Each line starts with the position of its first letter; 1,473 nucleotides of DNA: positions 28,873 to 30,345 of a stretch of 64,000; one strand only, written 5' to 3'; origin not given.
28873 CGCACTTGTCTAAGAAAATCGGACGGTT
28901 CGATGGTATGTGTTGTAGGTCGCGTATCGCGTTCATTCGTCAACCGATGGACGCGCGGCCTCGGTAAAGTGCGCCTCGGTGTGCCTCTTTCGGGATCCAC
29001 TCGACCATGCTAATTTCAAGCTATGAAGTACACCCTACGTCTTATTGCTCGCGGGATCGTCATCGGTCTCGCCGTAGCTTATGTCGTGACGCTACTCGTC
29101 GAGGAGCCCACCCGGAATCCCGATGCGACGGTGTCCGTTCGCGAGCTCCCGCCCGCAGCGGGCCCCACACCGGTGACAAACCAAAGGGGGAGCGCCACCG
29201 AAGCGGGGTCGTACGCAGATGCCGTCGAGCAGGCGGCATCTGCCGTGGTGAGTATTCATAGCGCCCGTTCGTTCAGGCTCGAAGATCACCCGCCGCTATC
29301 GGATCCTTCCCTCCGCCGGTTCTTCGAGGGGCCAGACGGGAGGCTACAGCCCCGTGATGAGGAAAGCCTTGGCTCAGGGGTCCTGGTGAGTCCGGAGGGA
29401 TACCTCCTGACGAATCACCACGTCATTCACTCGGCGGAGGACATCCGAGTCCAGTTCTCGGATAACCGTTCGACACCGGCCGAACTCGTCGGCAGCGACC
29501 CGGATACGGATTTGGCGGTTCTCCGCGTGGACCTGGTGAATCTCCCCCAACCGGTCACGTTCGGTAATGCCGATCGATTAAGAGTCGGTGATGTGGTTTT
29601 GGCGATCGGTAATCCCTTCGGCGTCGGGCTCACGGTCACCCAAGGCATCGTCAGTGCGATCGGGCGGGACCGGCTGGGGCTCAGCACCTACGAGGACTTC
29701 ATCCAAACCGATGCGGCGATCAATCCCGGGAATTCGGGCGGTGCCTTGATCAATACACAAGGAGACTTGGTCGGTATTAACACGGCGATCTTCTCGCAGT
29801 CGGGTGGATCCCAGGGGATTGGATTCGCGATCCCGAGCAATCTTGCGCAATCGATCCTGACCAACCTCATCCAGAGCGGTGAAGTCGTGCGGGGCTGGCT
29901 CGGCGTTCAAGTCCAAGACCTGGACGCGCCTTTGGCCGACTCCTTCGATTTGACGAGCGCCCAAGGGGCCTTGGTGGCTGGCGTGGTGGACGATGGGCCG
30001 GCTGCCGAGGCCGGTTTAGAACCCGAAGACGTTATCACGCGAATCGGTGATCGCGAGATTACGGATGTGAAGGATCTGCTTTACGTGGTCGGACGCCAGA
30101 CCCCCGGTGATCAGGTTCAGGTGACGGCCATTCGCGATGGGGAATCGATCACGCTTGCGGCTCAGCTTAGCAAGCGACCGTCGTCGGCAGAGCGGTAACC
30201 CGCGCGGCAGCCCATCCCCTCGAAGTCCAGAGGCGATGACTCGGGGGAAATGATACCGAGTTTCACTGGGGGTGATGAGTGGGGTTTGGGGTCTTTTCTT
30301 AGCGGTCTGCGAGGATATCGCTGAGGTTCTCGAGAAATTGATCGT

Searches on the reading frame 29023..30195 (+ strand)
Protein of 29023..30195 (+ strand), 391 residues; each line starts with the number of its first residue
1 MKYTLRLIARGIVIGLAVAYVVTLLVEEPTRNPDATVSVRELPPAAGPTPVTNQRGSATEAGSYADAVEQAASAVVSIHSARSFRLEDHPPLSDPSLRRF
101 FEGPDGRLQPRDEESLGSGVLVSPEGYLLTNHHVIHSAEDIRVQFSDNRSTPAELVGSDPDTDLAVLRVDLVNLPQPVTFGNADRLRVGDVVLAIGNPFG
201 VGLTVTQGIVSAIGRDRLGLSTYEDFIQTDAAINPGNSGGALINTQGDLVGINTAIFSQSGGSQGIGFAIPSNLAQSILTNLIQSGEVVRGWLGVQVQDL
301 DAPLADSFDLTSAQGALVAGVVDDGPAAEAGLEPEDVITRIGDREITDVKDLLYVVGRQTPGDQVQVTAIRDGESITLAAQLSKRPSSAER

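Call 70: search_protein_families(library=pfam, proteins=[window:29023-30195:+], max_evalue=0.0001)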
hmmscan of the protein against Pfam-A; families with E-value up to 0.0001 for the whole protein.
window:29023-30195:+ (391 aa): 6 families
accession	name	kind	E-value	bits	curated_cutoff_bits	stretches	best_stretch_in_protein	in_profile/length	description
PF13365.12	Trypsin_2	-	6.9e-36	124.6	27.6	1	117-252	1-144/144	Trypsin-like peptidase domain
PF00089.32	Trypsin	-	9.2e-19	68.6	20.6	1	115-274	25-215/220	Trypsin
PF13180.12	PDZ_2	-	1e-18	67.8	27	1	292-380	2-78/80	PDZ domain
PF17820.7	PDZ_6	-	1.6e-09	37.8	27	1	318-368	2-51/54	PDZ domain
PF00595.29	PDZ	-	1e-08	35.8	23.2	1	289-368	8-79/81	PDZ domain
PF10459.15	Peptidase_S46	-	1.1e-05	24.8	22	0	116-137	48-69/698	Peptidase S46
